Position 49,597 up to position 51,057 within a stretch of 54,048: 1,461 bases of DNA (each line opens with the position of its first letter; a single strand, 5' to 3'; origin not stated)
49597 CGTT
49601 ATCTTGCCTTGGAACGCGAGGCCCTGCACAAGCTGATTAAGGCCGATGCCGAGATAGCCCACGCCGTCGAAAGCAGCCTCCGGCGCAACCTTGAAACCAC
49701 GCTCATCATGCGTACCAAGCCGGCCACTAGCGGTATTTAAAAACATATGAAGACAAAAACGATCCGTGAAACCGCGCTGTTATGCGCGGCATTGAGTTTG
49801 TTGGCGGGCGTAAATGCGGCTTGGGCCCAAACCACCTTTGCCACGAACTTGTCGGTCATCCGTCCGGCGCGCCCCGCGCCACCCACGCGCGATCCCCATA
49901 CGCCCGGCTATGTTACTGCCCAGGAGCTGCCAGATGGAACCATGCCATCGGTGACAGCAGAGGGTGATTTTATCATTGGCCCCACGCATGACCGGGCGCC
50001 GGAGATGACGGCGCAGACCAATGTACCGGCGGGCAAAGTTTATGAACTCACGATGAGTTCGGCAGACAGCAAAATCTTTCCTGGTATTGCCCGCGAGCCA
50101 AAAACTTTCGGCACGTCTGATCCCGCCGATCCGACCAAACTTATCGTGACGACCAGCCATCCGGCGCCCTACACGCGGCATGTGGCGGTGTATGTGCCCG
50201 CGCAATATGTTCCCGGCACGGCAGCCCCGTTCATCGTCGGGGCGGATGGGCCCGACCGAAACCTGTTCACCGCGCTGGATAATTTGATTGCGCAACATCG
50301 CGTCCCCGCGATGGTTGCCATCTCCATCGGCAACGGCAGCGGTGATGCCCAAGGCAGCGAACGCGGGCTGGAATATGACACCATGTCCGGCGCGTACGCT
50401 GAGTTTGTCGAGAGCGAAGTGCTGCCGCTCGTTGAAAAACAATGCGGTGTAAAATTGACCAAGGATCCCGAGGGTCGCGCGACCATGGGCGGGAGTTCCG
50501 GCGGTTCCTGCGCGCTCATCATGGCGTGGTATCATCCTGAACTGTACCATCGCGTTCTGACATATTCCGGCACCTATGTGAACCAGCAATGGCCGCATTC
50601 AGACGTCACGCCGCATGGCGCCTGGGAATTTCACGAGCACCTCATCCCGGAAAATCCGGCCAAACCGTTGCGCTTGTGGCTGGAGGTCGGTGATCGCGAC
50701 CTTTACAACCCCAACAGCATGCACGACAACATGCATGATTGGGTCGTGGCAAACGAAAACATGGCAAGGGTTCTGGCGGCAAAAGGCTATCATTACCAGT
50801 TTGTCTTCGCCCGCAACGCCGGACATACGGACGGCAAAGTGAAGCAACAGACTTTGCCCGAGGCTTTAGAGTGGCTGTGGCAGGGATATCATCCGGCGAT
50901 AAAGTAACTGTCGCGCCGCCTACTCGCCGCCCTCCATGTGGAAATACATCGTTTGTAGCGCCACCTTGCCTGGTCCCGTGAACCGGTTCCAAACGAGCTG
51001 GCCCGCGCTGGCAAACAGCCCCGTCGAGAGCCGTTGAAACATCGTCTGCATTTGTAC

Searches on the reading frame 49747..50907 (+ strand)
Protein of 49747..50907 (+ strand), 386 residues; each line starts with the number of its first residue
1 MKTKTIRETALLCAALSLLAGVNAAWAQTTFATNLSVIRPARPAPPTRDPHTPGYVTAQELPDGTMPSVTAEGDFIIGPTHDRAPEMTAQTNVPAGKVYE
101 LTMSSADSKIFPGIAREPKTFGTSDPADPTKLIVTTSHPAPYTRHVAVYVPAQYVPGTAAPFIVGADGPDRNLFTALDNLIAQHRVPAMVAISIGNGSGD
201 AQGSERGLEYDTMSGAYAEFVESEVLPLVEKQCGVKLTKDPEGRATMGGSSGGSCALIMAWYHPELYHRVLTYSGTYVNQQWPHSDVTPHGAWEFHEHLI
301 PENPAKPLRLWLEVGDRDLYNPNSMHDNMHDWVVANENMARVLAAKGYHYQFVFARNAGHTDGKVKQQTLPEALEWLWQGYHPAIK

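Call 59: search_protein_families(library=pfam, proteins=[window:49747-50907:+], max_evalue=0.001)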
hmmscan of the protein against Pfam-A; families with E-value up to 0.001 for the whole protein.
window:49747-50907:+ (386 aa): 2 families
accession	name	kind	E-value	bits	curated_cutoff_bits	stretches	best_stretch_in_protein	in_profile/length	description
PF00756.26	Esterase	-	3.7e-20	73.2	22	1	143-362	7-237/251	Putative esterase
PF00326.27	Peptidase_S9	-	0.00092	19.2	22.6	0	240-378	62-207/213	Prolyl oligopeptidase family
